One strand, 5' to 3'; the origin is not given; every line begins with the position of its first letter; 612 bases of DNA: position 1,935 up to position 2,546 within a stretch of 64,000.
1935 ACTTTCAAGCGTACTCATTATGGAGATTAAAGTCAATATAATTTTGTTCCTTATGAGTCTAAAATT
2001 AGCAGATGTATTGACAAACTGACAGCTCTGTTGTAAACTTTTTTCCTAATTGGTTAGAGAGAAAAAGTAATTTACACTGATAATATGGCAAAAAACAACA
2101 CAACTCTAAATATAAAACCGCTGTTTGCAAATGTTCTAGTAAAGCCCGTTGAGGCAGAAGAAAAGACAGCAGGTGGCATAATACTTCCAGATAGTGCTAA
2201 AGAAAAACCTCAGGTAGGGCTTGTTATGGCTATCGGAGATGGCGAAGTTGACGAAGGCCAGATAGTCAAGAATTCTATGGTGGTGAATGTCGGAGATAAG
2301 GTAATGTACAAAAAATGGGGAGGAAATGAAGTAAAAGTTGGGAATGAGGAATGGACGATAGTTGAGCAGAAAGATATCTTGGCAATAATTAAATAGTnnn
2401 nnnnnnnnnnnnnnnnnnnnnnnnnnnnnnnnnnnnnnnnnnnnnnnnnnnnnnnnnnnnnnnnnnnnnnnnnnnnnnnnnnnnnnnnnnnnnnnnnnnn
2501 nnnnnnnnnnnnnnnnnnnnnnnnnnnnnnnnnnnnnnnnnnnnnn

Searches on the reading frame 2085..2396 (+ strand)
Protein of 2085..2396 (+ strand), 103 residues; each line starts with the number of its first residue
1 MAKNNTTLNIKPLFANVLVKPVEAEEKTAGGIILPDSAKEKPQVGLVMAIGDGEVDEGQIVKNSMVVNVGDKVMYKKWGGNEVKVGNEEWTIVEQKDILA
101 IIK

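Call 37: search_protein_families(library=pfam, proteins=[window:2085-2396:+], max_evalue=0.00001)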
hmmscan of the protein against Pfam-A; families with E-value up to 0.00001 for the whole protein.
window:2085-2396:+ (103 aa): 1 family
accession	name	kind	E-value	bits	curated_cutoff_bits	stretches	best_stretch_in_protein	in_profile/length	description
PF00166.26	Cpn10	-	7.9e-31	106.4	21.1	1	9-102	1-93/93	Chaperonin 10 Kd subunit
